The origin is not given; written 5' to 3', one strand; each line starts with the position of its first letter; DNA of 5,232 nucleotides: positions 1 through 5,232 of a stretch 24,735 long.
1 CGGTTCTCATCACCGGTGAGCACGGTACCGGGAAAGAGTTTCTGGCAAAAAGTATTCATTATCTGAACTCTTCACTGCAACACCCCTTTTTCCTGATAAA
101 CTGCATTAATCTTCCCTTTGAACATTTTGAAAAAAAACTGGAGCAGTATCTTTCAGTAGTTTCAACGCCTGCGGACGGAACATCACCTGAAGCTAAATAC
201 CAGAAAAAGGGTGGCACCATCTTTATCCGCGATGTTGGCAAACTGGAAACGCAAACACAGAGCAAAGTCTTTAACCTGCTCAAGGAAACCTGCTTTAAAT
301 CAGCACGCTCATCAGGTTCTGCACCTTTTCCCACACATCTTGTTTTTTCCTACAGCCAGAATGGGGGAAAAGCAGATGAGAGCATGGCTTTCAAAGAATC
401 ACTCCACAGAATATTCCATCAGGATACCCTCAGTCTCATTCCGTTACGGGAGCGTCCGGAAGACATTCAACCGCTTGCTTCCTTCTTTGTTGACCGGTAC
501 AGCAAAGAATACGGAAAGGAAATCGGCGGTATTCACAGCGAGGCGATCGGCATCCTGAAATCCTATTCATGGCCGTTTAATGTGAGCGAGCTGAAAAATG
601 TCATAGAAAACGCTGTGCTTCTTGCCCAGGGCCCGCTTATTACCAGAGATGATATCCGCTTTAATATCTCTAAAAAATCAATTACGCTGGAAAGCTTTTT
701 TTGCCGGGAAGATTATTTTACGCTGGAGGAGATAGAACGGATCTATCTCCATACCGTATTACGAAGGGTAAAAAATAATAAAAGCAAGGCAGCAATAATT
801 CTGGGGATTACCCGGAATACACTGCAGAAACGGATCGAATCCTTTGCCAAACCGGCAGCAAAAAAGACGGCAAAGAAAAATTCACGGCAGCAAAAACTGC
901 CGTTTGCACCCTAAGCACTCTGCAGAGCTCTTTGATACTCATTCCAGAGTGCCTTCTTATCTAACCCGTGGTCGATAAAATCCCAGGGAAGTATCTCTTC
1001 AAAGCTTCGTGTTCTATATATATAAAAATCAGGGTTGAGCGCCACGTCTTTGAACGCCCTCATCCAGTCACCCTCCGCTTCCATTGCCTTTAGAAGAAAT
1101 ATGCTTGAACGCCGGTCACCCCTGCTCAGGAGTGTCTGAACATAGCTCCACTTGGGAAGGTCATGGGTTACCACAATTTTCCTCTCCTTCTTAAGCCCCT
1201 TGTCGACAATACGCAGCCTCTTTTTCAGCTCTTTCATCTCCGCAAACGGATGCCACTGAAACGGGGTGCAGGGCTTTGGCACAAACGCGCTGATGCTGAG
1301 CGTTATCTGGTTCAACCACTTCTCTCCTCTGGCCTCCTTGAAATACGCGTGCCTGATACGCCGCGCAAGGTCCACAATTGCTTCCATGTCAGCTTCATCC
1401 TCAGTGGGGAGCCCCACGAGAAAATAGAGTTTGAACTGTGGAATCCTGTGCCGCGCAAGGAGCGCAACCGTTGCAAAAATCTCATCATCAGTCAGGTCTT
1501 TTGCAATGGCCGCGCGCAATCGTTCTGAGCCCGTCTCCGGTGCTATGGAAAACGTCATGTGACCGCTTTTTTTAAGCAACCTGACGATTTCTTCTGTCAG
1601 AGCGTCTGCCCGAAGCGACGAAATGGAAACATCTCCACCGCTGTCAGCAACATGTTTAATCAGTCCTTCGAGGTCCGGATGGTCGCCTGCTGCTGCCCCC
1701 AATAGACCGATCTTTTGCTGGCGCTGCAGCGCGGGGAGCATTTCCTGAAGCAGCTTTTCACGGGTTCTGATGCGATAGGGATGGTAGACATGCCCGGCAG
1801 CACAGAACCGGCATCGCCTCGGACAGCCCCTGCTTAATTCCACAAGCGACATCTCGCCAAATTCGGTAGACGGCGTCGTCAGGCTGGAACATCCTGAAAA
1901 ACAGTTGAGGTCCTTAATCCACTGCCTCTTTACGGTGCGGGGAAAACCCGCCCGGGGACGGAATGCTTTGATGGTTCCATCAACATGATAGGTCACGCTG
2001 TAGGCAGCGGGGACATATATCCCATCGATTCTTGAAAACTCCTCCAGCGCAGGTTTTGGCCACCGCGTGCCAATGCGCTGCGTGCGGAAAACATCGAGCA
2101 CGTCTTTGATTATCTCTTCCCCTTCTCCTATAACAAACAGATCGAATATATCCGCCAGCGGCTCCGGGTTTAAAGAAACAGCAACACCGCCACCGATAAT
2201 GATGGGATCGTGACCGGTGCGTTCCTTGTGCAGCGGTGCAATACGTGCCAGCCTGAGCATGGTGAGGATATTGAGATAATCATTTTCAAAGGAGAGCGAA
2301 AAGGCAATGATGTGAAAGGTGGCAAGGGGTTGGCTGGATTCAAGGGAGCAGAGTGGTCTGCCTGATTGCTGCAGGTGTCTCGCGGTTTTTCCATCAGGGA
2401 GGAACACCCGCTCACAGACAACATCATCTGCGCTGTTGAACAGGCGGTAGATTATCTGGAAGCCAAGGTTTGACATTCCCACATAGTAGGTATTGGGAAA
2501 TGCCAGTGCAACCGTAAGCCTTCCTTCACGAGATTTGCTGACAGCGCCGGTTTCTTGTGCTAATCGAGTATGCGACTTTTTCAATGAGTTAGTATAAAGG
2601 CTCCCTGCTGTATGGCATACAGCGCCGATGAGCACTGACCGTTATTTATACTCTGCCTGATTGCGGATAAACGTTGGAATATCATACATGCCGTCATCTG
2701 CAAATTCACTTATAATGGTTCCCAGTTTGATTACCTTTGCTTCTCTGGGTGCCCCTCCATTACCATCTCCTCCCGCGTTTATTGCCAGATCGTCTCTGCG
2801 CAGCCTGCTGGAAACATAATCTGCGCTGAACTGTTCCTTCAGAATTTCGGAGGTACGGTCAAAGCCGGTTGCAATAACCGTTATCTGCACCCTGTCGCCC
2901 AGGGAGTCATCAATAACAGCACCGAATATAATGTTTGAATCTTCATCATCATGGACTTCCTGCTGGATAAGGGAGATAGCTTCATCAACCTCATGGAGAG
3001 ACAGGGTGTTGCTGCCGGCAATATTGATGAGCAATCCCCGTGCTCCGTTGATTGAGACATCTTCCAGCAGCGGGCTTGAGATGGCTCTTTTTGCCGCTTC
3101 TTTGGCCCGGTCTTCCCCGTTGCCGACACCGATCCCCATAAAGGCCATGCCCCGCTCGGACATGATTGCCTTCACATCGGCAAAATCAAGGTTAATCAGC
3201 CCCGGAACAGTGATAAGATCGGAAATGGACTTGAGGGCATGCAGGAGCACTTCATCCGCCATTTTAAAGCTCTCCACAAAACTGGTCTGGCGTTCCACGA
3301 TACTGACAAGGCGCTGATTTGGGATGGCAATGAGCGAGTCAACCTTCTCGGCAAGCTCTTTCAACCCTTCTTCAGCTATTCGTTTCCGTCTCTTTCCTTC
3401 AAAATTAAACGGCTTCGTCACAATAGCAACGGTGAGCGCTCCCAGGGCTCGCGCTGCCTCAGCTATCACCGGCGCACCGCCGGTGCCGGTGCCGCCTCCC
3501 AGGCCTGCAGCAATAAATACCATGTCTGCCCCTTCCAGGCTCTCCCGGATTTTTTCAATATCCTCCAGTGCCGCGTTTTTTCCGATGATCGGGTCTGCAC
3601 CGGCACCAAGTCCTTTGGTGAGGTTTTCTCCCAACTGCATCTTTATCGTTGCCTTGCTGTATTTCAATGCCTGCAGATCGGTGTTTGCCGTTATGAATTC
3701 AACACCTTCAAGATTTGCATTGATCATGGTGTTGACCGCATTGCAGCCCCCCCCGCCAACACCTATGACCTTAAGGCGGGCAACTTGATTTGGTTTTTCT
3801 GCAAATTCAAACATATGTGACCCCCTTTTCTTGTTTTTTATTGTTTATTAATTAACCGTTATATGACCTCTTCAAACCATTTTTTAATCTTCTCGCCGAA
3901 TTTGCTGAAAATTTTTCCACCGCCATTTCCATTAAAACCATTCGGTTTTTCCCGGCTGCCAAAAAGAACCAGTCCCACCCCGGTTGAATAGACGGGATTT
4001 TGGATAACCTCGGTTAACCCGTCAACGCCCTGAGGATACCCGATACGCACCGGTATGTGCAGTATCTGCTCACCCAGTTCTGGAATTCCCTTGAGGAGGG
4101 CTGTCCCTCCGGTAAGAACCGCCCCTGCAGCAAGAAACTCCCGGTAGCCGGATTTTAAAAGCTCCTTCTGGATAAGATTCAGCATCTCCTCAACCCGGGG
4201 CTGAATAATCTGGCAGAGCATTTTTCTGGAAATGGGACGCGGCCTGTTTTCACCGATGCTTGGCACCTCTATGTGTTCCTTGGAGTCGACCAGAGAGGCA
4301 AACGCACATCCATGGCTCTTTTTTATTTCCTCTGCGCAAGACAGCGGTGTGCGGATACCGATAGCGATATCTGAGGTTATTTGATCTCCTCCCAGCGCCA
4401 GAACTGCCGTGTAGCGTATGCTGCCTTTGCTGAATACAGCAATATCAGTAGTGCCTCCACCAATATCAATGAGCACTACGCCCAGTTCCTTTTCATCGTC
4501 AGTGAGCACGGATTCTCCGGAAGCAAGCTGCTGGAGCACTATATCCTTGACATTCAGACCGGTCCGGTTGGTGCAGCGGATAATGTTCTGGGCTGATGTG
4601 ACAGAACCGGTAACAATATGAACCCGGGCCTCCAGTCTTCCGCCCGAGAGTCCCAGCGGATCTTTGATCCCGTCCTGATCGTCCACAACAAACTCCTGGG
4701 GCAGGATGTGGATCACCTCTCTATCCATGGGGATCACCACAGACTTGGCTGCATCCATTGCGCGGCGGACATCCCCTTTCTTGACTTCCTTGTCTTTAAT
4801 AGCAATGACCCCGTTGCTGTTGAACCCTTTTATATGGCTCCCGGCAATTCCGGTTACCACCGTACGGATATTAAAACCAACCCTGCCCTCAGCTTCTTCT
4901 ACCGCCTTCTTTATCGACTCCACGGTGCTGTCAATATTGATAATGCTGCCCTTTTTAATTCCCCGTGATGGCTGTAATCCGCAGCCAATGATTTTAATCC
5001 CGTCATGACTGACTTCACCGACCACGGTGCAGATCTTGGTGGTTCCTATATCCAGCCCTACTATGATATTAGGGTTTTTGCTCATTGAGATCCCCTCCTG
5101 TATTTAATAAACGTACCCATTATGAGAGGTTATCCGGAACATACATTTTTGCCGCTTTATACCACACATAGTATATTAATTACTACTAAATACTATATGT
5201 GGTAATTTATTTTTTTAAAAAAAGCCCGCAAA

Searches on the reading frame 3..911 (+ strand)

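Call 70: search_protein_families(library=ncbifam, proteins=[window:3-911:+], max_evalue=0.00001)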
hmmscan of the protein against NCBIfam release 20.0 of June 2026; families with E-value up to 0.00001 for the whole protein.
window:3-911:+ (303 aa): 26 families (the best 25 are shown)
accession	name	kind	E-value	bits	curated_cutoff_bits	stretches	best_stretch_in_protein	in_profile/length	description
TIGR02915.1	PEP_resp_reg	equivalog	3.3e-44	151.4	502.6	1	1-279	165-440/445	PEP-CTERM-box response regulator transcription factor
NF041552.1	TF_PrdR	equivalog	2.8e-42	144.8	795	1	1-281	293-576/577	sigma-54 dependent transcriptional regulator PrdR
NF008469.0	PRK11361.1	equivalog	5.5e-41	140.7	714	1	1-282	169-455/461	acetoacetate metabolism transcriptional regulator AtoC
NF041906.1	V4R_TF_MobR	exception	2.1e-35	122.2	999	1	1-279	258-542/544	phenol degradation transcriptional regulator MobR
NF051870.1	NAssimRespRegNtrX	equivalog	4.1e-34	118.2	600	1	1-280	165-449/452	nitrogen assimilation response regulator NtrX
TIGR01818.1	ntrC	equivalog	2.8e-33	115.4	558.6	1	1-225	160-384/463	nitrogen regulation protein NR(I)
TIGR01817.1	nifA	equivalog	1.1e-32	113.6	528.85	1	1-225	222-445/534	nif-specific transcriptional activator NifA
NF050807.1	TransRegFlbDCaul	equivalog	1.6e-32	113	750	1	1-286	144-443/454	sigma-54-dependent transcriptional regulator FlbD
NF008485.2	PRK11388.1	equivalog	1.4e-31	109.5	551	1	1-281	358-635/643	dihydroxyacetone kinase operon transcriptional regulator DhaR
NF007689.0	PRK10365.1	equivalog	3.3e-31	108.5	760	1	1-277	165-438/441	sigma-54-dependent response regulator transcription factor ZraR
TIGR02974.1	phageshock_pspF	equivalog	6e-31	107.9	443.55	1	1-209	25-234/336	phage shock protein operon transcriptional activator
NF041946.1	LuxO_transreg_Vib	equivalog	9.1e-31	107.1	800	1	1-229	159-387/463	quorum-sensing sigma-54 dependent transcriptional regulator LuxO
NF011695.0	PRK15115.1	equivalog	6.8e-30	104.2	763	1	1-277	161-432/445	two-component system response regulator GlrR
NF008085.0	PRK10820.1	equivalog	7.8e-30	104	576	1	2-270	231-499/520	transcriptional regulator TyrR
NF008176.1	PRK10923.1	equivalog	8e-28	97.2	620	1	1-223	164-386/469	nitrogen regulation protein NR(I)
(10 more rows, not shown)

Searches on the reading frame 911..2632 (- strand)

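Call 70: search_protein_families(library=ncbifam, proteins=[window:911-2632:-], max_evalue=0.00001)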
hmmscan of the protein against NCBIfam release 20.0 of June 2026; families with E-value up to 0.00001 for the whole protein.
window:911-2632:- (573 aa): 11 families
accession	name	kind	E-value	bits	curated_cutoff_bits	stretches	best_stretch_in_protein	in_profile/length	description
TIGR03960.1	rSAM_fuse_unch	hypoth_equivalog_domain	2.6e-137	458.9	462.3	1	19-571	9-581/605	TIGR03960 family B12-binding radical SAM protein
TIGR04013.1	B12_SAM_MJ_1487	hypoth_equivalog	1.5e-15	57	251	0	338-466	245-361/382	TIGR04013 family B12-binding domain/radical SAM domain-containing protein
NF050148.1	rSAM_ApyD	equivalog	1.1e-12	47.2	750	1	230-425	167-365/645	RiPP biosynthesis radical SAM protein ApyD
TIGR04072.2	rSAM_ladder_B12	equivalog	2.1e-12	46.5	360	1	259-421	178-344/443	lipid biosynthesis B12-binding/radical SAM protein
TIGR04014.1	B12_SAM_MJ_0865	equivalog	8.2e-12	44.6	360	1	263-424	162-334/434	methyl-coenzyme M reductase glutamine C-methyltransferase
TIGR04385.1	B12_rSAM_cofa1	equivalog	5e-10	39.2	450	1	264-430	198-368/438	B12 lower ligand biosynthesis radical SAM protein BzaD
TIGR00089.1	TIGR00089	subfamily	5.1e-09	35.4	251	1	251-428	130-320/429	MiaB/RimO family radical SAM methylthiotransferase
TIGR01579.1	MiaB-like-C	equivalog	1.3e-08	34.5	357.05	1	144-427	67-319/416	tRNA (N(6)-L-threonylcarbamoyladenosine(37)-C(2))-methylthiotransferase MtaB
TIGR04190.1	B12_SAM_Ta0216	equivalog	3.1e-08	32.7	500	1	347-451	314-416/554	TIGR04190 family B12-binding domain/radical SAM domain protein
TIGR02026.1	BchE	equivalog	6e-08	32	481.35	1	262-417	195-356/497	magnesium-protoporphyrin IX monomethyl ester anaerobic oxidative cyclase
TIGR04295.1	B12_rSAM_oligo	hypoth_equivalog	2.6e-06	26.4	400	1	257-418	196-354/422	TIGR04295 family B12-binding domain-containing radical SAM protein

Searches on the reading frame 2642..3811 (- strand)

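Call 70: search_protein_families(library=ncbifam, proteins=[window:2642-3811:-], max_evalue=0.00001)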
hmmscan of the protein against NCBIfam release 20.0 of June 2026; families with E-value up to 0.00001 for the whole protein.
window:2642-3811:- (389 aa): 1 family
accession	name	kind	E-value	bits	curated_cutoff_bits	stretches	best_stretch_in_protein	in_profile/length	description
TIGR00065.1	ftsZ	equivalog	4.9e-124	414.2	295.2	1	7-329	14-336/353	cell division protein FtsZ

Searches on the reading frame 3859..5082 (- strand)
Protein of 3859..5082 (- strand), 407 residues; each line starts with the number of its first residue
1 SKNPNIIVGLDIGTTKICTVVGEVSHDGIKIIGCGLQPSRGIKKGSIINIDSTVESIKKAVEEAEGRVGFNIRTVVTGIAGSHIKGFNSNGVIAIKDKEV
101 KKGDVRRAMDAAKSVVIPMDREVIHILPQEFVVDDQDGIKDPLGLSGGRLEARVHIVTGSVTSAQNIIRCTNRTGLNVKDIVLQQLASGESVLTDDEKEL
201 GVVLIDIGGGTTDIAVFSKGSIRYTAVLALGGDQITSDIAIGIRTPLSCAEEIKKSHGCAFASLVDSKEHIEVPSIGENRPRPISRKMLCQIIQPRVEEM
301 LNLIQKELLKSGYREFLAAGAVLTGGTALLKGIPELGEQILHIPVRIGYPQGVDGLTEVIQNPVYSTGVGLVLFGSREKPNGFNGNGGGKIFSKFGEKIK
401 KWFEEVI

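Call 70: search_protein_families(library=ncbifam, proteins=[window:3859-5082:-], max_evalue=0.00001)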
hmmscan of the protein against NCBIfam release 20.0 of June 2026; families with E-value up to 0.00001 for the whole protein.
window:3859-5082:- (407 aa): 11 families
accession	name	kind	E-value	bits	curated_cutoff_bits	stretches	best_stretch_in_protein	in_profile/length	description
TIGR01174.1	ftsA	equivalog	3.1e-145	483.9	175.85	1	6-373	1-370/371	cell division protein FtsA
NF007009.0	PRK09472.1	equivalog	1.4e-113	380.1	409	1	3-382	6-393/420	cell division protein FtsA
NF011660.0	PRK15080.1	equivalog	4.2e-15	55.7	182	1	171-256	117-197/277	ethanolamine utilization protein EutJ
TIGR00904.1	mreB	subfamily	5.6e-14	51.9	365.75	1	199-348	149-311/334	MreB/Mrl family cell shape determining protein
NF010539.0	PRK13927.1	subfamily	5.9e-14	51.7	293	1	199-347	150-310/339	rod shape-determining protein MreB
TIGR02529.1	EutJ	subfamily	1.3e-13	51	152.1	1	162-257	75-165/239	ethanolamine utilization protein EutJ family protein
NF010540.1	PRK13929.1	exception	2.2e-12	46.7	515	1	200-348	150-309/334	rod-share determining protein MreBH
TIGR01175.1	pilM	subfamily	1.3e-11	44.2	133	1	5-347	3-312/348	type IV pilus assembly protein PilM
NF007992.0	PRK10719.1-3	equivalog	6.7e-07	28.5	598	1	195-238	140-183/478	ethanolamine ammonia-lyase reactivating factor EutA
TIGR04491.1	reactive_PduG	equivalog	2.7e-06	26.1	400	0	6-65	1-60/599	diol dehydratase reactivase subunit alpha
NF045709.1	Amuc_1101_fam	equivalog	5.3e-06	25.5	650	0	197-259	175-236/608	Amuc_1101 family PilM-like pilus complex protein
